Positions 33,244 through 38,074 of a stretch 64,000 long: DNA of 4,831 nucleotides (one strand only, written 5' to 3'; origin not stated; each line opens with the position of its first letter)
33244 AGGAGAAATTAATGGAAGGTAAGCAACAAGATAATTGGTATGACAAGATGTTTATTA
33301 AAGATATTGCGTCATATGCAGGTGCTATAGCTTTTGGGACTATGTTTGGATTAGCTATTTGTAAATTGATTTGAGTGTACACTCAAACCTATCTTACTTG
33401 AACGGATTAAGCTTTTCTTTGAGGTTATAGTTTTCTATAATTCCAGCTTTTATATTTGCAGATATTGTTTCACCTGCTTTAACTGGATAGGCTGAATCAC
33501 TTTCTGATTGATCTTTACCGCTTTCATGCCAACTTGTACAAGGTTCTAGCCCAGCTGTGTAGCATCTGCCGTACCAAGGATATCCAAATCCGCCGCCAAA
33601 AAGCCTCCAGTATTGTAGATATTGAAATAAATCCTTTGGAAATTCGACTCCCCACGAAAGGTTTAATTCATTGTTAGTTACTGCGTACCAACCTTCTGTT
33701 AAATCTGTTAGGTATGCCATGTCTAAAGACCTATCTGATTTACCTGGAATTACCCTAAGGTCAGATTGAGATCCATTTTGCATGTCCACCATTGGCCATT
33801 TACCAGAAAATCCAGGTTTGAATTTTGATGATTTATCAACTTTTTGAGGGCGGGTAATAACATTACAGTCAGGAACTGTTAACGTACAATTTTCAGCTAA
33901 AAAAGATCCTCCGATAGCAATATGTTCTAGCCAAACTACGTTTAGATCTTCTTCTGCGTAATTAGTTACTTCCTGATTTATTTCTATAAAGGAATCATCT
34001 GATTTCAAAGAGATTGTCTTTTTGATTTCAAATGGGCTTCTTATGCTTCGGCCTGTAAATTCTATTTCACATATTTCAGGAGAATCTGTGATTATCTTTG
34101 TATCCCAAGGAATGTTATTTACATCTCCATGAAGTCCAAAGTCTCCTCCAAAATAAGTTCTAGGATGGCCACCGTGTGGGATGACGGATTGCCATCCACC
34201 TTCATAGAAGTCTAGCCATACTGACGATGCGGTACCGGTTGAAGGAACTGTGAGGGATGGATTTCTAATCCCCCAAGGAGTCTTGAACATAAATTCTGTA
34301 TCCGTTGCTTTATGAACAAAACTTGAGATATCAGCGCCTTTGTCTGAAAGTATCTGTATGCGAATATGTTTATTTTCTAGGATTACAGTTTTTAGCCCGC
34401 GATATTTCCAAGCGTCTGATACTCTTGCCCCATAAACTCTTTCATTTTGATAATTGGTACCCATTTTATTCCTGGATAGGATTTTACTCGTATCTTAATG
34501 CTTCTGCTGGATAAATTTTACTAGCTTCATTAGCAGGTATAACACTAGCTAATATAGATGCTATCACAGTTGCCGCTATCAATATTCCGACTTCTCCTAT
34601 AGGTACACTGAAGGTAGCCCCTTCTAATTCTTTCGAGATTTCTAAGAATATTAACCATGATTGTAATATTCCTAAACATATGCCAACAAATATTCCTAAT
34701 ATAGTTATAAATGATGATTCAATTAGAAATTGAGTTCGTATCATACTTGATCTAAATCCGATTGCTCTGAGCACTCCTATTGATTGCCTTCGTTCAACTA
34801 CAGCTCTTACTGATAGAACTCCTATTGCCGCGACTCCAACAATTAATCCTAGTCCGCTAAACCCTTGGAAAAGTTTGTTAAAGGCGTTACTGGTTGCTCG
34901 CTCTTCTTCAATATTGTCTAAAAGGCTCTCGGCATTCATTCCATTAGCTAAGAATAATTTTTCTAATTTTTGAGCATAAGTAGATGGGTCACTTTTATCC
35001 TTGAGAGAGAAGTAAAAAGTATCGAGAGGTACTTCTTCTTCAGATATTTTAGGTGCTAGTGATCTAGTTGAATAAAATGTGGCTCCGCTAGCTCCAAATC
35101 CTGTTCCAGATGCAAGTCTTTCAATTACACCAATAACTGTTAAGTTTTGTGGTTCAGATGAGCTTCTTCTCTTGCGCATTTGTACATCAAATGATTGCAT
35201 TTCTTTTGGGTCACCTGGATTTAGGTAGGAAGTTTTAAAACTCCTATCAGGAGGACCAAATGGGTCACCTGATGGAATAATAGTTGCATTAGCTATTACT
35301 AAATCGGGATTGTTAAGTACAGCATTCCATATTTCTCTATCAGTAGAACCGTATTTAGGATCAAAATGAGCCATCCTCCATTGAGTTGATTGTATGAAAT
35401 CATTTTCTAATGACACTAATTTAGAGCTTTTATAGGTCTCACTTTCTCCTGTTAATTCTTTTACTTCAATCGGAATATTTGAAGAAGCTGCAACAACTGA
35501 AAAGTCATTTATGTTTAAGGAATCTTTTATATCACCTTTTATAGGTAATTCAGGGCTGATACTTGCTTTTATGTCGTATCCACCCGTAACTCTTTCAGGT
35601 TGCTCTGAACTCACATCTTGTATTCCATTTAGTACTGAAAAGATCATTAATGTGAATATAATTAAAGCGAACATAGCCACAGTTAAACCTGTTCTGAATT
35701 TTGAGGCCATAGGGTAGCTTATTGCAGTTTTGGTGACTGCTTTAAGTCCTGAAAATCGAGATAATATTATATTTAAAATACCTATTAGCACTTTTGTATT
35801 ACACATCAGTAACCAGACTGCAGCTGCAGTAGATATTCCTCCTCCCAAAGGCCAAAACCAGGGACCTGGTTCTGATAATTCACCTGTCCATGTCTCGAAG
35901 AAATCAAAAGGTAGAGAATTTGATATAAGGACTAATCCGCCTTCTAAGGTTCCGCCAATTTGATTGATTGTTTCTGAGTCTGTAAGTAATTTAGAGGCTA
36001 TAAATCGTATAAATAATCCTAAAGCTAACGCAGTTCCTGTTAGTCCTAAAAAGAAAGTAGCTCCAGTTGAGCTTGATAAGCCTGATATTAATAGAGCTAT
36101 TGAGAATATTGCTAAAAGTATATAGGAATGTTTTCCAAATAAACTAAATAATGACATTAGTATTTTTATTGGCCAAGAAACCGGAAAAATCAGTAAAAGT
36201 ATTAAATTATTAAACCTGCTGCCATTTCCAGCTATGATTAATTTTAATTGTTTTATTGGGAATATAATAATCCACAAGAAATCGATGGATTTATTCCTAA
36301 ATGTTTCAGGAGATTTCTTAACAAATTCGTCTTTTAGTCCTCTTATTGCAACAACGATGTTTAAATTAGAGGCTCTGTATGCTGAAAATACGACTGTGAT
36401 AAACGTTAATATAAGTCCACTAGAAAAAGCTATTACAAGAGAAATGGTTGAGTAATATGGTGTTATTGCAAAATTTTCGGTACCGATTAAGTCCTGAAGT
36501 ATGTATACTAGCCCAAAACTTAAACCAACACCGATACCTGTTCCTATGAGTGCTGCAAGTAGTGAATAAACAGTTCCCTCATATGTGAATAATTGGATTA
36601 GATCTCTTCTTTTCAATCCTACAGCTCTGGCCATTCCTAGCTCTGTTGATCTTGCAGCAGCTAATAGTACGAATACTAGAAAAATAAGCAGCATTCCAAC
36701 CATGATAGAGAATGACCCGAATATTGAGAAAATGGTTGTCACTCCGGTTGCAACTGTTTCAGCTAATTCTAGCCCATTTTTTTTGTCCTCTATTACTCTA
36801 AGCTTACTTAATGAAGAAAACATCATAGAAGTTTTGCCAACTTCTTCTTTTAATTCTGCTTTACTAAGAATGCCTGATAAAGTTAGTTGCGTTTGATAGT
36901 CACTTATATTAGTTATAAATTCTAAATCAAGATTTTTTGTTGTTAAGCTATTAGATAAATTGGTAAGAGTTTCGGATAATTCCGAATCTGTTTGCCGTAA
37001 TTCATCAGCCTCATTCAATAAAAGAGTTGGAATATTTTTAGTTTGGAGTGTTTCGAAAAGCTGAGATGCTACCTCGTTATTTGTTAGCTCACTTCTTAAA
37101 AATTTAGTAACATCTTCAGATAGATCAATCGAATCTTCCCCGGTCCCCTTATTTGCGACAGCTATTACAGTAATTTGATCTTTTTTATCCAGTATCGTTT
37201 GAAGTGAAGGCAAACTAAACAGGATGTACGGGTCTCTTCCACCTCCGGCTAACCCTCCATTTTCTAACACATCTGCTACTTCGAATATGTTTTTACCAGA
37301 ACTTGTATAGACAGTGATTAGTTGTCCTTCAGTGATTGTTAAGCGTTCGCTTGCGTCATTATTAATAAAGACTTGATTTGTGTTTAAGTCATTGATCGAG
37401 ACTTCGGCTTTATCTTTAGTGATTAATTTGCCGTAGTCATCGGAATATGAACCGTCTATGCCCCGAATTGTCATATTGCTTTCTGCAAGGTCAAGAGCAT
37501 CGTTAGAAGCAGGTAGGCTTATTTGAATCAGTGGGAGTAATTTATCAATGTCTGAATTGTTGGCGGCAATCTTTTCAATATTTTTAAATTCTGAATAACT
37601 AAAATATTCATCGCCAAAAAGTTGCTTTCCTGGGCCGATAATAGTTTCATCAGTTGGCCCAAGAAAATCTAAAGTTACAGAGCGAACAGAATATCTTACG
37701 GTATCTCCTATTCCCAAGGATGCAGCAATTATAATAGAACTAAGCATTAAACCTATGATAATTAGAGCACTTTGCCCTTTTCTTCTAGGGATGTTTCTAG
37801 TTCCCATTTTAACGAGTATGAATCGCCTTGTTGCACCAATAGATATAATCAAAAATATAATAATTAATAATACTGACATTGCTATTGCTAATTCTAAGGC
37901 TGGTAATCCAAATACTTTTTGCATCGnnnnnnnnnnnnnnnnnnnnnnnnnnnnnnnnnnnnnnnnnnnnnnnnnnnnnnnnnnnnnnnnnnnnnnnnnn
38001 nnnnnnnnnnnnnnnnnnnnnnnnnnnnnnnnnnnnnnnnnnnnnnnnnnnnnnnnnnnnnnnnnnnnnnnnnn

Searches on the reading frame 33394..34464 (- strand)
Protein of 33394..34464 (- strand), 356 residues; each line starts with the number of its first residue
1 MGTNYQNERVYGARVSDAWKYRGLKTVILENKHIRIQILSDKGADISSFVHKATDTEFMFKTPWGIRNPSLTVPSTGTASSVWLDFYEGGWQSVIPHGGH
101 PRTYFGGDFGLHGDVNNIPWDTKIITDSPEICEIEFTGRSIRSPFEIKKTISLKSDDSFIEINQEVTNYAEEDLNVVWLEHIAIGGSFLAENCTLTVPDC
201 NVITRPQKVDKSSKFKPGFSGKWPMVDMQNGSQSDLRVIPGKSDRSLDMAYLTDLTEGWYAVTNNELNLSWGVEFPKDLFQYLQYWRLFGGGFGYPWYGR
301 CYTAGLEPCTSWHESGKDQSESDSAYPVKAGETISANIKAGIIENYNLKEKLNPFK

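Call 32: find_encoding_contigs(protein=window:33394-34464:-, flank=10000, max_places=6)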
Protein window:33394-34464:- (356 aa): 5 contigs read that carry it; 3 places shown.
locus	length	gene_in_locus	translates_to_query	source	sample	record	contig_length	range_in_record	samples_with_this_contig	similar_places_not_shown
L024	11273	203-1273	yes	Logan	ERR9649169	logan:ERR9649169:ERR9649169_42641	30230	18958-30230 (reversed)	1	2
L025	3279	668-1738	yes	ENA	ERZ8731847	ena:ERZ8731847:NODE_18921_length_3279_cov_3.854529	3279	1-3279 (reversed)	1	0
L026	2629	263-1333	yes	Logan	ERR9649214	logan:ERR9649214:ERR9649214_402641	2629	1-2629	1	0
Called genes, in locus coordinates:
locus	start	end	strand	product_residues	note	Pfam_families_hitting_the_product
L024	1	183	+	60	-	?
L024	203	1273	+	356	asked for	PF14486:DUF4432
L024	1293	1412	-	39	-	-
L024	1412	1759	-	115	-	-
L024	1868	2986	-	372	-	PF02746:MR_MLE_N, PF13378:MR_MLE_C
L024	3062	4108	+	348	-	PF00296:Bac_luciferase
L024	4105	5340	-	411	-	PF07690:MFS_1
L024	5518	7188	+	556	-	PF00884:Sulfatase, PF01663:Phosphodiest (faint), PF16347:SGSH_C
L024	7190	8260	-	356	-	PF05977:MFS_3, PF07690:MFS_1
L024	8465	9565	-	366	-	PF02746:MR_MLE_N, PF13378:MR_MLE_C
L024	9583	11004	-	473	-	PF01425:Amidase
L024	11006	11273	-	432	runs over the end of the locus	PF07690:MFS_1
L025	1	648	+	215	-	?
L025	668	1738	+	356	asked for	PF14486:DUF4432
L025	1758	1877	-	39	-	-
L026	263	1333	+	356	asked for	PF14486:DUF4432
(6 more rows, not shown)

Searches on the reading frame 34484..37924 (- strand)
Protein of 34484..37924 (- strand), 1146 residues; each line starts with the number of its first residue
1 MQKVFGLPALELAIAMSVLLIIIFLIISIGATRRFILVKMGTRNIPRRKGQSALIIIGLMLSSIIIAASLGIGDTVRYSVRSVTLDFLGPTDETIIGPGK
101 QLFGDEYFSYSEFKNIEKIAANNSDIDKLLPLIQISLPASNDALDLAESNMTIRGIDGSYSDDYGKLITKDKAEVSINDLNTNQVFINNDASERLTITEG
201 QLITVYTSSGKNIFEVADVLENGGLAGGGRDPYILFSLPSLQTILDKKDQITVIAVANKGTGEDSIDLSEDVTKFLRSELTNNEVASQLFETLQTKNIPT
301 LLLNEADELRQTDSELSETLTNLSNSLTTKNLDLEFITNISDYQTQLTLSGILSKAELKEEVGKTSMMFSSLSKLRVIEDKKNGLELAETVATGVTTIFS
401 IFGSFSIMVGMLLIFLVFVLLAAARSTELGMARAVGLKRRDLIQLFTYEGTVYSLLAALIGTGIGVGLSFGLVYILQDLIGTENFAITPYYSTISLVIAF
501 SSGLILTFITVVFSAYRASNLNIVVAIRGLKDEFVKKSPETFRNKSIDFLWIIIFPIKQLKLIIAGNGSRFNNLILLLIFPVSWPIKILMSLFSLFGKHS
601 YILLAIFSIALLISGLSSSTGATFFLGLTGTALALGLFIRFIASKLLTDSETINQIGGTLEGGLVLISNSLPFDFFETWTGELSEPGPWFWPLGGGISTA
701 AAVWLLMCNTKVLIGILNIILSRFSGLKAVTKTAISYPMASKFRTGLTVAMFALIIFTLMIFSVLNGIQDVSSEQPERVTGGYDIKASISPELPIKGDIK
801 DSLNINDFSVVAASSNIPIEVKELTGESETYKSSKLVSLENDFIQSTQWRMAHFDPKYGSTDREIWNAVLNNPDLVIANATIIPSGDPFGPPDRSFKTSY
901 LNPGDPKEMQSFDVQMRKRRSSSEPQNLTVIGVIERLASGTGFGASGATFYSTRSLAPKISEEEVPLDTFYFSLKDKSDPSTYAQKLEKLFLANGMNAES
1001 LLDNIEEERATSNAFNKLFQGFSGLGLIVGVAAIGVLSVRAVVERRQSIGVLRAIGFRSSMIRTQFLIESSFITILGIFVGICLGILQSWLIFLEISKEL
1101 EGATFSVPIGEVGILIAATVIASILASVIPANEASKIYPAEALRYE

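Call 19: search_protein_families(library=ncbifam, proteins=[window:34484-37924:-], max_evalue=1e-10)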
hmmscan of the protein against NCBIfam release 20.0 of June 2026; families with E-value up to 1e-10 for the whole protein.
window:34484-37924:- (1146 aa): 3 families
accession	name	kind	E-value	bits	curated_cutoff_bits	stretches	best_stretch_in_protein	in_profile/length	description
NF007826.0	PRK10535.1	equivalog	5.9e-17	61.2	966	1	930-1144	433-646/648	macrolide ABC transporter ATP-binding protein/permease MacB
TIGR03434.1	ADOP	subfamily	1.3e-16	59.9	622.3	1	922-1146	587-803/803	ADOP family duplicated permease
TIGR02212.1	lolCE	equivalog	1.5e-11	43.9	362.45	0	1025-1146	273-411/411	lipoprotein-releasing ABC transporter permease subunit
